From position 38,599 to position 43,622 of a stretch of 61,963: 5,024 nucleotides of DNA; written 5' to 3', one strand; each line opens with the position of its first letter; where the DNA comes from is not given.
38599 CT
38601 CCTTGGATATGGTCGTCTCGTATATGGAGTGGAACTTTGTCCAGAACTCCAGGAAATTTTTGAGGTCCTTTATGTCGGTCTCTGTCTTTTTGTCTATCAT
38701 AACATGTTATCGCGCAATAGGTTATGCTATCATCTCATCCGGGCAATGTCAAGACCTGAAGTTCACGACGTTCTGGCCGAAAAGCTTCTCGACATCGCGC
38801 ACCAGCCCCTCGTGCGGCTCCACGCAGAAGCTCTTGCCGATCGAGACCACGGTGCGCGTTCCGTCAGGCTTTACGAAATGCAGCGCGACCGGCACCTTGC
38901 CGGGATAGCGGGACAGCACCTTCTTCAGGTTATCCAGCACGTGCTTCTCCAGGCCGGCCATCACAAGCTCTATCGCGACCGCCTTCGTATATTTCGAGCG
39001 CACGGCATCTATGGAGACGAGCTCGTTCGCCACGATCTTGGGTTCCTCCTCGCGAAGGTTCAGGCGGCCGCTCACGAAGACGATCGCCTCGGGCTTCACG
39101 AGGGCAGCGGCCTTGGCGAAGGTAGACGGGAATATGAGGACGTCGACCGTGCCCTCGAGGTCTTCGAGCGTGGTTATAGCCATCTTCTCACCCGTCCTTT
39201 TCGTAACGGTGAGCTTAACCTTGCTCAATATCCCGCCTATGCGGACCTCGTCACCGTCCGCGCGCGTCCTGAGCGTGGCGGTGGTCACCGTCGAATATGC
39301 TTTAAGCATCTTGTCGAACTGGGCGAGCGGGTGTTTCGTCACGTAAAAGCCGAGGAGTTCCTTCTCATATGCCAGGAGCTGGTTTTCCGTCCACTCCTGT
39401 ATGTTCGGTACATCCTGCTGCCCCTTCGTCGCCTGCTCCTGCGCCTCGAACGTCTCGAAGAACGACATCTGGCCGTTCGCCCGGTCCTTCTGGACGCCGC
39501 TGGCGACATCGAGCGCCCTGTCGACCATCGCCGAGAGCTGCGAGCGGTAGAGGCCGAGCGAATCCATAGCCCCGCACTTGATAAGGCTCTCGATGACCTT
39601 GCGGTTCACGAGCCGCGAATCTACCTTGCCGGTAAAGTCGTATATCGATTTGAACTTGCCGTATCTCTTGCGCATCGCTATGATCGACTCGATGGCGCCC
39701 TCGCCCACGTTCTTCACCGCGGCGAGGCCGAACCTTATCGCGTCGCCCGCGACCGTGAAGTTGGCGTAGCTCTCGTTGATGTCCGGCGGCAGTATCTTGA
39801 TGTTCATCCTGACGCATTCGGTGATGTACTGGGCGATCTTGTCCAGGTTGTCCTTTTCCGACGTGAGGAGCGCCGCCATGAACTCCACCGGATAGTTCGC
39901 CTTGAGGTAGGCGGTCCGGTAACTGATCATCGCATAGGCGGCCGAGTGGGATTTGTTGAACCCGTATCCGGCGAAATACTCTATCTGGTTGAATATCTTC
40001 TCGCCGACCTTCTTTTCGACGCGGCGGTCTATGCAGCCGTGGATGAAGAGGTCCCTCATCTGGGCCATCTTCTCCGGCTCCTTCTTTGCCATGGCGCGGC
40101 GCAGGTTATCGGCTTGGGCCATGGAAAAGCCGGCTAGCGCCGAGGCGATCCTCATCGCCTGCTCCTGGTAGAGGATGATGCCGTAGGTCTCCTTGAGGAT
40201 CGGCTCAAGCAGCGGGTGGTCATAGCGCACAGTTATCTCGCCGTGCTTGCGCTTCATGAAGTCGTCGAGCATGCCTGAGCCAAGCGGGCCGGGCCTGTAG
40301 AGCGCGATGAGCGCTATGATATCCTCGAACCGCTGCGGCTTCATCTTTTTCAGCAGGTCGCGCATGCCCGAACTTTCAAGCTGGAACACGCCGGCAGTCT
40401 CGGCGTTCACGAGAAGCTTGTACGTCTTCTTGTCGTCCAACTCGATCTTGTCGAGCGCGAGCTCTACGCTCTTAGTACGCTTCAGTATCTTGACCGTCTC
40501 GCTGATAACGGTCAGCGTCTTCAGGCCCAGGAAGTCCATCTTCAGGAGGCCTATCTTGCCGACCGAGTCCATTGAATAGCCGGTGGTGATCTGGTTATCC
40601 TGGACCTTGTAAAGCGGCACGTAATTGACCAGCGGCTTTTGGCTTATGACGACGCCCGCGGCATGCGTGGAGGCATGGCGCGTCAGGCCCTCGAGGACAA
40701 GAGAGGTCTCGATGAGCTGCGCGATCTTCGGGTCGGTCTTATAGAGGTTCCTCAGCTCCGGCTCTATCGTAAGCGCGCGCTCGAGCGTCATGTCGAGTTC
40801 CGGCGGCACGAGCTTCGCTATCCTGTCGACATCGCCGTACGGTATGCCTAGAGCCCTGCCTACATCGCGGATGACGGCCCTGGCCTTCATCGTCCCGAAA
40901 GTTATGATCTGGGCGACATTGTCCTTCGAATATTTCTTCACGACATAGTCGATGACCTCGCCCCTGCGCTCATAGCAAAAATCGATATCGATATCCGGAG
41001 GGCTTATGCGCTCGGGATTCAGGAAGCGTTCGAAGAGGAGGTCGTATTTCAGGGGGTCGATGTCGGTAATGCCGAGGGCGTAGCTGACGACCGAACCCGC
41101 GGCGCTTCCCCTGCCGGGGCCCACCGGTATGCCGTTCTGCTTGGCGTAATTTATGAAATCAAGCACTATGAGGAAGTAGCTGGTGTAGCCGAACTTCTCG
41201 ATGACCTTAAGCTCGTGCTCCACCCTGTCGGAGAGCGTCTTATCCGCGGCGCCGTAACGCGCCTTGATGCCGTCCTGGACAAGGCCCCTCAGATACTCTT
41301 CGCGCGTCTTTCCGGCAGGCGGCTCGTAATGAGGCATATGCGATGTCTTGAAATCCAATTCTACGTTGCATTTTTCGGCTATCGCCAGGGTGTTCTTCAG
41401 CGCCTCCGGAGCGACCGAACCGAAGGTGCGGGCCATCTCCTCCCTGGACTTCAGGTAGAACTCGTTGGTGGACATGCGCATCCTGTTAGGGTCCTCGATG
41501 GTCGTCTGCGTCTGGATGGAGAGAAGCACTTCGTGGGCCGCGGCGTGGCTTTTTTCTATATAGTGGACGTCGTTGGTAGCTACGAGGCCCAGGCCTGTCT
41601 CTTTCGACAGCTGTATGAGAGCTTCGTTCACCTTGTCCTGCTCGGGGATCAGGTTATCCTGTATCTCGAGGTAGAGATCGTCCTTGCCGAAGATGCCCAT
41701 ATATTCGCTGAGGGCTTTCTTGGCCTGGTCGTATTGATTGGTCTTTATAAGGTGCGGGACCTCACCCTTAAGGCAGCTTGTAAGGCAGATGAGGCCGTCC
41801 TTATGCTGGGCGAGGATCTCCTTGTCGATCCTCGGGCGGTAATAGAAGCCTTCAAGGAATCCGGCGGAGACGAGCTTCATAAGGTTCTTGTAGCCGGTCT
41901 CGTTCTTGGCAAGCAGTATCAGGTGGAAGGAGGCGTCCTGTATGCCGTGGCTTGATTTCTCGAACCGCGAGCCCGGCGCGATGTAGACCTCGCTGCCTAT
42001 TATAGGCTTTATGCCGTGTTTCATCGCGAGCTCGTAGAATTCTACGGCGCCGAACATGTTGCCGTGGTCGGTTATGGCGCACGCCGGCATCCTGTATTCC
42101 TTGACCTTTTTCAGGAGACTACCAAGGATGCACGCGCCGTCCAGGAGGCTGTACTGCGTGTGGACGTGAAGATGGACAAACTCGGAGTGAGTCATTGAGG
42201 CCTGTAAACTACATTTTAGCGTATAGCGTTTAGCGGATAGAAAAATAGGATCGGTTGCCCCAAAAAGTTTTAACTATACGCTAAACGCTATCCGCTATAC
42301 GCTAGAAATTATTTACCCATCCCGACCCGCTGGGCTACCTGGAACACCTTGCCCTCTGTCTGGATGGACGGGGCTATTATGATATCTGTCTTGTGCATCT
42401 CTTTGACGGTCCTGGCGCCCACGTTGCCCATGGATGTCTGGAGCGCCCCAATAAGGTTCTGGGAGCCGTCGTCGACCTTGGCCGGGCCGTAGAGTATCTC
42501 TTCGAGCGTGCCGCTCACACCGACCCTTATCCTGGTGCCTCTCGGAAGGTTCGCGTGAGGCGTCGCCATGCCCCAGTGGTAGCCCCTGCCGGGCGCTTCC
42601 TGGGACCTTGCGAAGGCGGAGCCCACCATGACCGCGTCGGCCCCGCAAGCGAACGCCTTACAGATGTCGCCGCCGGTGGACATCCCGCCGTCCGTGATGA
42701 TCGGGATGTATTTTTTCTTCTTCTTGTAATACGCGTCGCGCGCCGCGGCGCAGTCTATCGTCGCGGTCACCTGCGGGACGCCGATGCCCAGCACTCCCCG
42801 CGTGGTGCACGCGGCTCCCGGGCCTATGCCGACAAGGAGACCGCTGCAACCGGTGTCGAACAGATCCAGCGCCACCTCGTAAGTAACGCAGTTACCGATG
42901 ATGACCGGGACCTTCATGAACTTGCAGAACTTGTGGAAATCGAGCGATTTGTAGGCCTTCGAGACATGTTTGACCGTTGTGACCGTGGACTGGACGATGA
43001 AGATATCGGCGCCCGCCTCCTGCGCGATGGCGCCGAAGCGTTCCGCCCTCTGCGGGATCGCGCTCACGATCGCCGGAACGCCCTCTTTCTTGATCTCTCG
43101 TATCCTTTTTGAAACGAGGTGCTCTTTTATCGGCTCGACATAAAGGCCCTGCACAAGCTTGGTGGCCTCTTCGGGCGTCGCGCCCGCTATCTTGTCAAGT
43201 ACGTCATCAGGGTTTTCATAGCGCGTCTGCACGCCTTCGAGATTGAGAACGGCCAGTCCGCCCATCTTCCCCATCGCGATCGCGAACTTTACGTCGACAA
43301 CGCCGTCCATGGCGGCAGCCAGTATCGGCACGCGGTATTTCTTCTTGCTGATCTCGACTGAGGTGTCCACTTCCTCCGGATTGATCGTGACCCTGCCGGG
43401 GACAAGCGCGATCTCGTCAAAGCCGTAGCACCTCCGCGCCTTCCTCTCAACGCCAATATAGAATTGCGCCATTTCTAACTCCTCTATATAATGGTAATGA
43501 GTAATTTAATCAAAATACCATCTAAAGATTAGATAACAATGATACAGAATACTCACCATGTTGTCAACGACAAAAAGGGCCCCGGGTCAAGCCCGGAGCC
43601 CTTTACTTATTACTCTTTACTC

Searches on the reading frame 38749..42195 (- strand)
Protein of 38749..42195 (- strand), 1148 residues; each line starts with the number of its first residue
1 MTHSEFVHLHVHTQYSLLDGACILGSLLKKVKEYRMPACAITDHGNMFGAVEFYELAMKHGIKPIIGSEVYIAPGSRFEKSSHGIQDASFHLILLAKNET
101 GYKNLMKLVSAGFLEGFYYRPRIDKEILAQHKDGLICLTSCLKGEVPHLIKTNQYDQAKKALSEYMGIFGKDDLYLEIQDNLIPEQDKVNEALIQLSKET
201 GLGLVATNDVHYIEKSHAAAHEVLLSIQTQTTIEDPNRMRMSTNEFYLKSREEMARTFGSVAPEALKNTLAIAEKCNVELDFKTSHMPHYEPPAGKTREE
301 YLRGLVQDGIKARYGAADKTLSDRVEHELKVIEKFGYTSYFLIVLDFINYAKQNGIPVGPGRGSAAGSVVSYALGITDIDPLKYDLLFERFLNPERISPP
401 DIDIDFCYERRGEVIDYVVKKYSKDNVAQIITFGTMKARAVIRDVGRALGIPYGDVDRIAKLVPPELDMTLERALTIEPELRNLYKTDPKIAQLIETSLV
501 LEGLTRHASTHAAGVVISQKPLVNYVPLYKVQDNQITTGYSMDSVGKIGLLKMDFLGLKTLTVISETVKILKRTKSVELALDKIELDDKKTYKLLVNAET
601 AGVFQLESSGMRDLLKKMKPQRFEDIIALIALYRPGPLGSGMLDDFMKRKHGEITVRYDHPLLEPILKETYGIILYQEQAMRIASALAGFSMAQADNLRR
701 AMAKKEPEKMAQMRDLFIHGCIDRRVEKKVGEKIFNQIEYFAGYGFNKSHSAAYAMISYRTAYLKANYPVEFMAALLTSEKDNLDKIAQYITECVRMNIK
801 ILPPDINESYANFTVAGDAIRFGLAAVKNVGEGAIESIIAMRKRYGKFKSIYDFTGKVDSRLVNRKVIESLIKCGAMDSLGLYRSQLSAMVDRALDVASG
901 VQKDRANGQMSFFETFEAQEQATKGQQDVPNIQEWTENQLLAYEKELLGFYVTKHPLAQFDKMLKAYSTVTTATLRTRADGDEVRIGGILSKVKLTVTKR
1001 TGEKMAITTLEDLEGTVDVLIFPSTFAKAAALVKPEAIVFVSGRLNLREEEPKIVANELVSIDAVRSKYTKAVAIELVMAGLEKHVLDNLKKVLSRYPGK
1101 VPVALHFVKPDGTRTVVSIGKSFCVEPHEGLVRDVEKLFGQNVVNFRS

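Call 64: search_protein_families(library=ncbifam, proteins=[window:38749-42195:-], max_evalue=1e-10)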
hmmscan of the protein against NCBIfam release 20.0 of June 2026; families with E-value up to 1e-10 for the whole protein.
window:38749-42195:- (1148 aa): 13 families
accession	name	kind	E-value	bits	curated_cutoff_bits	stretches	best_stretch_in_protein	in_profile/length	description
NF005298.0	PRK06826.1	equivalog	0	1586.5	1260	1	4-1145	3-1149/1151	DNA polymerase III subunit alpha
NF004226.0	PRK05673.1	equivalog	0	1498.1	1002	1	2-1145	2-1144/1146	DNA polymerase III subunit alpha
TIGR00594.1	polc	superfamily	0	1401.3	434.35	1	6-1022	1-1022/1022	DNA polymerase III subunit alpha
NF005617.0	PRK07374.1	equivalog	0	1151.1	1653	1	5-1136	2-1156/1170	DNA polymerase III subunit alpha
NF005377.0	PRK06920.1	equivalog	0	1057.6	1806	1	5-1144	2-1104/1108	DNA polymerase III subunit alpha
NF007079.0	PRK09532.1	equivalog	1.4e-227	758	1525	1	6-747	3-777/876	DNA polymerase III subunit alpha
NF005516.0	PRK07135.1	equivalog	2.4e-222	740.9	1084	2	250-1031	180-946/974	DNA polymerase III DnaE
NF004225.0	PRK05672.1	subfamily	6.6e-221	736.3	939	1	3-1065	3-1035/1047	error-prone DNA polymerase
NF004550.0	PRK05898.1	equivalog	7.9e-205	683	1182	2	202-896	135-825/971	DNA polymerase III subunit alpha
NF005582.0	PRK07279.1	equivalog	6.2e-198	660.1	1279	1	6-1134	2-1022/1033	DNA polymerase III subunit alpha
NF005616.0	PRK07373.1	equivalog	4.7e-99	331.9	646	1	741-1136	33-434/449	DNA polymerase III subunit alpha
NF001688.0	PRK00448.1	equivalog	4.1e-59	200.2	873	1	88-383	613-914/1445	PolC-type DNA polymerase III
TIGR01405.1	polC_Gram_pos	equivalog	1.4e-52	178.7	1043.45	1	88-383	379-679/1211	DNA polymerase III subunit alpha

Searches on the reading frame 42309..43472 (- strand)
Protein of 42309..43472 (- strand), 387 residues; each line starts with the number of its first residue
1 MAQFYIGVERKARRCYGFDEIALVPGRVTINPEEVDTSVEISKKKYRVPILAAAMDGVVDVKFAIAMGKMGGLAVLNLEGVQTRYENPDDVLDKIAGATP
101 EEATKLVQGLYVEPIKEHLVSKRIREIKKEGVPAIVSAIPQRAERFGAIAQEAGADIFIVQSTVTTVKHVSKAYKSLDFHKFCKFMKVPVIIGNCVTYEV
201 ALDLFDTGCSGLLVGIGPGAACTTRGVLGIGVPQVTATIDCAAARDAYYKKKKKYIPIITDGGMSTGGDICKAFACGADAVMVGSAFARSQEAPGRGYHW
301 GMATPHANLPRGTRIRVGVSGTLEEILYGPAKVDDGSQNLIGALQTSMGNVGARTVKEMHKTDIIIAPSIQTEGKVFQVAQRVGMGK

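Call 64: search_protein_families(library=ncbifam, proteins=[window:42309-43472:-], max_evalue=1e-10)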
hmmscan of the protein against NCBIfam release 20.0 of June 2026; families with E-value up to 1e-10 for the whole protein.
window:42309-43472:- (387 aa): 11 families
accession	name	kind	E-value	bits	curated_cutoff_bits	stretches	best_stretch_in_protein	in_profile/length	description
TIGR01304.1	IMP_DH_rel_2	equivalog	2.2e-133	445.1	342.1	1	6-366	3-365/365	GuaB3 family IMP dehydrogenase-related protein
TIGR01302.1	IMP_dehydrog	equivalog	1.9e-49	168.8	481.5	2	132-298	215-370/450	IMP dehydrogenase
NF005311.0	PRK06843.1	equivalog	1.4e-37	129.5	779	1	152-295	163-296/404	inosine 5-monophosphate dehydrogenase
NF005493.0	PRK07107.1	equivalog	1.4e-30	106.3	585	1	143-296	244-393/502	IMP dehydrogenase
NF052358.1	GMPRedGuaB1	equivalog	9.6e-28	97.5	675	1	151-296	236-371/479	GMP reductase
NF005869.0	PRK07807.1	equivalog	6.8e-27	94.6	549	1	151-296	236-371/479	GuaB1 family IMP dehydrogenase-related protein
NF003966.0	PRK05458.1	equivalog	1.6e-26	93.4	344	1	161-367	115-317/327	GMP reductase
NF003470.0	PRK05096.1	equivalog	4.2e-26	91.9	397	1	188-377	152-344/347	GMP reductase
TIGR01303.1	IMP_DH_rel_1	equivalog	2.3e-23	82.9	562.75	1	151-295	234-368/475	GuaB1 family IMP dehydrogenase-related protein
TIGR01305.1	GMP_reduct_1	equivalog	3e-23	82.4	492.15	1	184-367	147-334/343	GMP reductase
TIGR01306.1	GMP_reduct_2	equivalog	9.4e-23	81.2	465.65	1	124-298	75-241/321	GMP reductase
